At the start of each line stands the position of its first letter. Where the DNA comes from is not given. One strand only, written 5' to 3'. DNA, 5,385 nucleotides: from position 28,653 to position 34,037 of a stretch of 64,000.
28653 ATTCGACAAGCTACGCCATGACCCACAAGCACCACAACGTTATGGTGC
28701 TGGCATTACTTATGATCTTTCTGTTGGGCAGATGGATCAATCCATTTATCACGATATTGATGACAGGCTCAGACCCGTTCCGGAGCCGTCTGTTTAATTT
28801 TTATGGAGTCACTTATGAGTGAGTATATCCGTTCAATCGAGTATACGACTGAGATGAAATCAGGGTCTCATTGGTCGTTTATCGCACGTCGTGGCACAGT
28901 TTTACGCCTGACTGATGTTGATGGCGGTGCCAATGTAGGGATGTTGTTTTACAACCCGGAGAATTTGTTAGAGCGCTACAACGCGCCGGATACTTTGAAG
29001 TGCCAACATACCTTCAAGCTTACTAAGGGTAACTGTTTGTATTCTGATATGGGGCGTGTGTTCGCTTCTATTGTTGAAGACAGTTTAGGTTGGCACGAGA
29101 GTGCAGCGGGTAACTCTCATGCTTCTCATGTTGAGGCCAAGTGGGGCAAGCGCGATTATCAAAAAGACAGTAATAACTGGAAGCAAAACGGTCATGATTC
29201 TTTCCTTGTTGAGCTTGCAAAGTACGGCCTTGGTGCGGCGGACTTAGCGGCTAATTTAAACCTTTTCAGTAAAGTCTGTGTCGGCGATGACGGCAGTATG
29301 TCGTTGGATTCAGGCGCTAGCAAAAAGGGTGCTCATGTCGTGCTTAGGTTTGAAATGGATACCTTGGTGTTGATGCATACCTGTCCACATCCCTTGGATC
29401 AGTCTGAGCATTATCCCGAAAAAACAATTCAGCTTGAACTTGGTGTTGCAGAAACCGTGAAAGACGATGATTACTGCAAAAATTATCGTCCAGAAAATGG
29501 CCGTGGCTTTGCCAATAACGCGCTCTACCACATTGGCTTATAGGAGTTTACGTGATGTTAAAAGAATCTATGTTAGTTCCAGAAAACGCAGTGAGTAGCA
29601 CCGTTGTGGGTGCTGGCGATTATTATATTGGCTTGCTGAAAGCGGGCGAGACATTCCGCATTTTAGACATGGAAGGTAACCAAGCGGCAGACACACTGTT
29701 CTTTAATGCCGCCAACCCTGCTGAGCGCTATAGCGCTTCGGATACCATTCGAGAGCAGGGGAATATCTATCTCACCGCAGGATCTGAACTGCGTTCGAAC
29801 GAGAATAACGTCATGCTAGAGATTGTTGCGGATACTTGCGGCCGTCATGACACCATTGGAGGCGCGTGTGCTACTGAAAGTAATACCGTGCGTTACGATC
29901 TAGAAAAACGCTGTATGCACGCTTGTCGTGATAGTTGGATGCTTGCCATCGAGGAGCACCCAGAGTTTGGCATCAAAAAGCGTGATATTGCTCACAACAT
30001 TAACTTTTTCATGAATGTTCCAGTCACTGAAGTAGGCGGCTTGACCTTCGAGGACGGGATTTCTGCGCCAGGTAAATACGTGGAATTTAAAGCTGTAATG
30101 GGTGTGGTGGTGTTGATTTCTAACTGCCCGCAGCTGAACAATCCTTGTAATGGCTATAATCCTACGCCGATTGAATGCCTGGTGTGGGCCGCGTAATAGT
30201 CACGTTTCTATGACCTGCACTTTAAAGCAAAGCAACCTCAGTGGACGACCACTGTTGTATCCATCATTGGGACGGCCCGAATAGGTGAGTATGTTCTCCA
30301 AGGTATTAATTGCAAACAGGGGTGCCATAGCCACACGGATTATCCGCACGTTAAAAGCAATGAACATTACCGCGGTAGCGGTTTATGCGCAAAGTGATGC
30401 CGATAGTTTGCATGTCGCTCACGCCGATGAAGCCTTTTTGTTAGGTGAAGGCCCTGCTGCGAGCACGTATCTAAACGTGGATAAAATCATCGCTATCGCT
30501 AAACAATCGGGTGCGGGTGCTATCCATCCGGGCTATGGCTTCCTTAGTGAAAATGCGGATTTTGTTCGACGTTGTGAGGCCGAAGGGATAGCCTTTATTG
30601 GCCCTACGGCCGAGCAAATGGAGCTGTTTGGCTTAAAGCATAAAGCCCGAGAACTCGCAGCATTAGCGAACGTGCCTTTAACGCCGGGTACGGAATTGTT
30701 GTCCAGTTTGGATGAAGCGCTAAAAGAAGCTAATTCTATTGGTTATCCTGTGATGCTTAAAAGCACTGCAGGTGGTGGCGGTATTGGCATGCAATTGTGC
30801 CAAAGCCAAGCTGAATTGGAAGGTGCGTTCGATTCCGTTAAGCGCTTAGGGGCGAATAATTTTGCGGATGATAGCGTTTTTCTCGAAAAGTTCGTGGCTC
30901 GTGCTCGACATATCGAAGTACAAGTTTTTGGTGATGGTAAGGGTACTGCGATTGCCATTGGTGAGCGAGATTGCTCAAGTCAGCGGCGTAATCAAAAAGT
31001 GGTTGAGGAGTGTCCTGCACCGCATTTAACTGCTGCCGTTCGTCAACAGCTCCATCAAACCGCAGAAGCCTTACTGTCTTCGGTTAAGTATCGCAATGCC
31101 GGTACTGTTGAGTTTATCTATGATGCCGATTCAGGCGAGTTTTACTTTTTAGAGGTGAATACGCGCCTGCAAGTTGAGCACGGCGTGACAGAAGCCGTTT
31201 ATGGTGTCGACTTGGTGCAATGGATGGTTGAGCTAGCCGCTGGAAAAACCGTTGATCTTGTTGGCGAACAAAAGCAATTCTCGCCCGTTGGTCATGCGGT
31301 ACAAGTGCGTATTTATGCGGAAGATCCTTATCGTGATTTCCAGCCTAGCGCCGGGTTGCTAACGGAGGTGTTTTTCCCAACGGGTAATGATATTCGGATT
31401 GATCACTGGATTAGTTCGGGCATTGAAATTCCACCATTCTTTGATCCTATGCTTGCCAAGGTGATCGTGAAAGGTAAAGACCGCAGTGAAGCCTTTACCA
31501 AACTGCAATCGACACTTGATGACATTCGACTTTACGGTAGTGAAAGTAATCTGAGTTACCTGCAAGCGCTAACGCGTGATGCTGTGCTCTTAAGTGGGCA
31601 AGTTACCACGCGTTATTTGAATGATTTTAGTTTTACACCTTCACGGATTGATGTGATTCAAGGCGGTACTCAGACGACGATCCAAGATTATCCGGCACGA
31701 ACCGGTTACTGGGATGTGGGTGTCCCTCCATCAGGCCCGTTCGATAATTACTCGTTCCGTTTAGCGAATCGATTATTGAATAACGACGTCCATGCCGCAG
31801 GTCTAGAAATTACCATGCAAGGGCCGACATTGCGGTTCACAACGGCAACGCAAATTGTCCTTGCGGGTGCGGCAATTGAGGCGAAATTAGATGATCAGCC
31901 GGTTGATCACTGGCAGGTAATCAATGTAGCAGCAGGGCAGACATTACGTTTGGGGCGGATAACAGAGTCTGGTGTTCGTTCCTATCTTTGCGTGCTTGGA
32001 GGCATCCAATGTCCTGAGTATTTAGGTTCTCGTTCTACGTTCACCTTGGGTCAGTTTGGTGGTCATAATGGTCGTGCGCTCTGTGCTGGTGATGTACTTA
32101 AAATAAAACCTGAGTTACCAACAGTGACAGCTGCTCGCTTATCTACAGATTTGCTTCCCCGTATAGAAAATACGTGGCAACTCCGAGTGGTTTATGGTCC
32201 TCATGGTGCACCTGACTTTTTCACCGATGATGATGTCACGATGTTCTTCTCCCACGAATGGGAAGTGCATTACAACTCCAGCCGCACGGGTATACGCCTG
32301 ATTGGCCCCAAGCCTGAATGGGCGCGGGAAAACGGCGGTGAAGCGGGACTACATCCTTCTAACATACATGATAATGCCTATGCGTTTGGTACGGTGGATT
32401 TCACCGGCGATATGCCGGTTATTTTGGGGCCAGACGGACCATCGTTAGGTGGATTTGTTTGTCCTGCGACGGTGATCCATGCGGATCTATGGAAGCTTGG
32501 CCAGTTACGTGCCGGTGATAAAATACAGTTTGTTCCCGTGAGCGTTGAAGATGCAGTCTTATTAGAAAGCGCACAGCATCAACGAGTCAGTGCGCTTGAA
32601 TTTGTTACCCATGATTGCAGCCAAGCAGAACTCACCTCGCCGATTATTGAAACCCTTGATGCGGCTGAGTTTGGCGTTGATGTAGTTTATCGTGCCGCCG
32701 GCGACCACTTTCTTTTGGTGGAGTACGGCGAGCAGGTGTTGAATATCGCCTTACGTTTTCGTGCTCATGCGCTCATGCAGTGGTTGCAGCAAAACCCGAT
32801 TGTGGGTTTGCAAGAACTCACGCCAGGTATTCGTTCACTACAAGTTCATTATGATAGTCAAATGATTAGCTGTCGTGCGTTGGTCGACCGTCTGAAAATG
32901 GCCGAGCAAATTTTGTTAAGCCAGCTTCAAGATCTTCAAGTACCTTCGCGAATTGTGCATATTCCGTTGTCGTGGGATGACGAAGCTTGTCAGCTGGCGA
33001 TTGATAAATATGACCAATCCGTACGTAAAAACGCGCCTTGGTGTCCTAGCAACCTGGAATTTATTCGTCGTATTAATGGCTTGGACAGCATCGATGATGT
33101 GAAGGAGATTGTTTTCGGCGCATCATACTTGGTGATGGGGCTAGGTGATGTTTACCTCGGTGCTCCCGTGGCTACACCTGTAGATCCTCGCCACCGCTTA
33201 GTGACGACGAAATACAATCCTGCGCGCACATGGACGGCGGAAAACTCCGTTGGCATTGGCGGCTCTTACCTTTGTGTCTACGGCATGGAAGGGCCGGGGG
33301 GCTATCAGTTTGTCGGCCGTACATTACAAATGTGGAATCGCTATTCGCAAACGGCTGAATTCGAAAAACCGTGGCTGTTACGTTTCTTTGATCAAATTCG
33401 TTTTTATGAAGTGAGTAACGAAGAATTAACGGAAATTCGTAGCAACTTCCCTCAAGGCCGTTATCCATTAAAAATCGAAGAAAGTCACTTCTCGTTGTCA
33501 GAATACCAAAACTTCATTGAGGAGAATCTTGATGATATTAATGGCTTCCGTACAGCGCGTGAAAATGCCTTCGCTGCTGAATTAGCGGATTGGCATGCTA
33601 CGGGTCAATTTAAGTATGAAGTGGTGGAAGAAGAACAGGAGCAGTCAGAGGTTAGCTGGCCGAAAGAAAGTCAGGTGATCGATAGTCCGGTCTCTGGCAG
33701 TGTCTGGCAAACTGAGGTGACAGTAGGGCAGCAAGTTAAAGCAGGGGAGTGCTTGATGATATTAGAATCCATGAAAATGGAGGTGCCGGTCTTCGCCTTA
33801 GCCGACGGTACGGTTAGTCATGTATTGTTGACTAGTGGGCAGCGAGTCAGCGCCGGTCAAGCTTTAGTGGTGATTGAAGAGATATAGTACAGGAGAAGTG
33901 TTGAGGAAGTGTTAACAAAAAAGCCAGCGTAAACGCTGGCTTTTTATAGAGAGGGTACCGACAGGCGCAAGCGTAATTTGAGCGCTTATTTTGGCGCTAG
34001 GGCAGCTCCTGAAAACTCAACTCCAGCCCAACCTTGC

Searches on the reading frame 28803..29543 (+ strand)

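Call 7: search_protein_families(library=ncbifam, proteins=[window:28803-29543:+])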
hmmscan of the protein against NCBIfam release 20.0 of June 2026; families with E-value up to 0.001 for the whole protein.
window:28803-29543:+ (246 aa): 3 families
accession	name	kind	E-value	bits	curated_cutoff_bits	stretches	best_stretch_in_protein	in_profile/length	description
TIGR03425.1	urea_degr_2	hypoth_equivalog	6.3e-94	313.6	205.95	1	14-243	3-232/233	urea amidolyase associated protein UAAP1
TIGR03424.1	urea_degr_1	equivalog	1.1e-36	126.4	284.7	1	14-196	4-180/198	urea amidolyase associated protein UAAP2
NF053776.1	TmaoDeMthMsil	equivalog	0.00014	20.6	1100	1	119-210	267-358/763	trimethylamine N-oxide demethylase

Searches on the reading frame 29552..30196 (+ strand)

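Call 7: search_protein_families(library=ncbifam, proteins=[window:29552-30196:+])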
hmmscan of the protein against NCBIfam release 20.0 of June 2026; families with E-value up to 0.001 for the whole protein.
window:29552-30196:+ (214 aa): 3 families
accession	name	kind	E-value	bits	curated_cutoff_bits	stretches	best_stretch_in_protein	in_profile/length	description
TIGR03424.1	urea_degr_1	equivalog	5.1e-96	320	284.7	1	13-212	2-198/198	urea amidolyase associated protein UAAP2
TIGR03425.1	urea_degr_2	hypoth_equivalog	1.1e-44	152.5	205.95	1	16-214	4-205/233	urea amidolyase associated protein UAAP1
NF053776.1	TmaoDeMthMsil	equivalog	1.5e-23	83.3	1100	1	29-212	179-362/763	trimethylamine N-oxide demethylase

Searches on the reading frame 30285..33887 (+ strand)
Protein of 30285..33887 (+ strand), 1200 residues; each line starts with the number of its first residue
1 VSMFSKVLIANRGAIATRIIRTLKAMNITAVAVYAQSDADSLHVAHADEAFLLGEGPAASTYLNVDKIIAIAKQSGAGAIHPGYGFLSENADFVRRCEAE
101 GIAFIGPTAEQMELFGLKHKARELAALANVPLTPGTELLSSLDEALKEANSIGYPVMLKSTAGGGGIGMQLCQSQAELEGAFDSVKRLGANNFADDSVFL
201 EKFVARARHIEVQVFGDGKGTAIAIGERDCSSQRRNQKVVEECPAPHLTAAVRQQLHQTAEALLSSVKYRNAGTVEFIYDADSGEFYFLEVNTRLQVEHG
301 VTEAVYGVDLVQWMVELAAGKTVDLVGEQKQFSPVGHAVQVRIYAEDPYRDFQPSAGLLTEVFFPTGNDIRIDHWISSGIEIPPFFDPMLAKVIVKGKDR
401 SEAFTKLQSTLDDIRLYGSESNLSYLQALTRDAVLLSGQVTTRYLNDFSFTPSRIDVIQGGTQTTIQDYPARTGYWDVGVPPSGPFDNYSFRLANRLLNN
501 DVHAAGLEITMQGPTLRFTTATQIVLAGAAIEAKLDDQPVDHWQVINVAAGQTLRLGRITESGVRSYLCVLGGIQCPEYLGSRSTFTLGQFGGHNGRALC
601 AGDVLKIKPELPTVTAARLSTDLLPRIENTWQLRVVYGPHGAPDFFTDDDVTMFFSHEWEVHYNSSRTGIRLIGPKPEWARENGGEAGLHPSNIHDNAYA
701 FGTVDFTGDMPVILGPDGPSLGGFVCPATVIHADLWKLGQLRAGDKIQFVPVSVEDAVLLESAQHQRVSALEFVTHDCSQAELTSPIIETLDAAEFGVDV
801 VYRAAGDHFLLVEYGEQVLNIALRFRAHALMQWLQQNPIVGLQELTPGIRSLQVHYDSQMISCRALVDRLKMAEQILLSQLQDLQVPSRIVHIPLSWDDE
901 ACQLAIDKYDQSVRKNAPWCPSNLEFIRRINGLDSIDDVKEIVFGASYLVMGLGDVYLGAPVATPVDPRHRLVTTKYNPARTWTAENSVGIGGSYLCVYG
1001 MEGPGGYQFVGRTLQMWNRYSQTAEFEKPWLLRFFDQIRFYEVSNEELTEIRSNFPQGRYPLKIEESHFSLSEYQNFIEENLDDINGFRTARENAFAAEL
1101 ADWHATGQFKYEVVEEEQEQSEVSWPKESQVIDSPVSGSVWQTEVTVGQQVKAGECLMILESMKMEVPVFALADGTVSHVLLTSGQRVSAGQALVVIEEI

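Call 7: search_protein_families(library=ncbifam, proteins=[window:30285-33887:+])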
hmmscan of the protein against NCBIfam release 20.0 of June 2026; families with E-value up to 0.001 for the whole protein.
window:30285-33887:+ (1200 aa): 53 families (the best 25 are shown)
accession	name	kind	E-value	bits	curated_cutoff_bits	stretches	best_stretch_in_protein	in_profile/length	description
TIGR02712.1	urea_carbox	equivalog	0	1844.1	1303.85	1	4-1198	1-1201/1201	urea carboxylase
NF009554.0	PRK12999.1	equivalog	1.7e-174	582.5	965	2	2-447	3-454/1147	pyruvate carboxylase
NF006367.0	PRK08591.1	subfamily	1.1e-158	528.7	597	1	3-448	1-444/451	acetyl-CoA carboxylase biotin carboxylase subunit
NF006406.0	PRK08654.1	equivalog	5e-152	506.9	739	1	3-448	1-443/499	acetyl-CoA carboxylase biotin carboxylase subunit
NF009471.0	PRK12833.1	equivalog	2e-150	501.4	686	1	4-448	5-447/467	acetyl-CoA carboxylase biotin carboxylase subunit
TIGR01235.1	pyruv_carbox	equivalog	2.3e-149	499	1114.45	2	6-447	1-450/1143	pyruvate carboxylase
TIGR00514.1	accC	equivalog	2.3e-147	491.5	626.5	1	3-447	1-443/449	acetyl-CoA carboxylase biotin carboxylase subunit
NF004085.0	PRK05586.1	equivalog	2.9e-140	468.1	723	1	3-447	1-443/448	acetyl-CoA carboxylase biotin carboxylase subunit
NF005525.0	PRK07178.1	equivalog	5.1e-138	460.6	768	1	3-447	1-441/471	acetyl-CoA carboxylase biotin carboxylase subunit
NF006286.0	PRK08462.1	equivalog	2.2e-130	435.5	740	1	4-447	4-443/445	acetyl-CoA carboxylase biotin carboxylase subunit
NF006287.0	PRK08463.1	equivalog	1.3e-127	426.6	775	1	3-446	1-442/479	acetyl-CoA carboxylase subunit A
TIGR00724.1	urea_amlyse_rel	domain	4.6e-91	305.1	230.2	1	455-773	2-309/315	5-oxoprolinase/urea amidolyase family protein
NF045499.1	PxpC_5OPro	equivalog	4.5e-49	167.4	500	1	456-772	3-303/306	5-oxoprolinase subunit PxpC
NF004547.1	PRK05889.1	equivalog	9.7e-16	57.7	75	1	1137-1198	10-71/71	biotin/lipoyl-binding carrier protein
NF010643.0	PRK14040.1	subfamily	1.4e-15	56.8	892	1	1114-1197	509-594/595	oxaloacetate decarboxylase subunit alpha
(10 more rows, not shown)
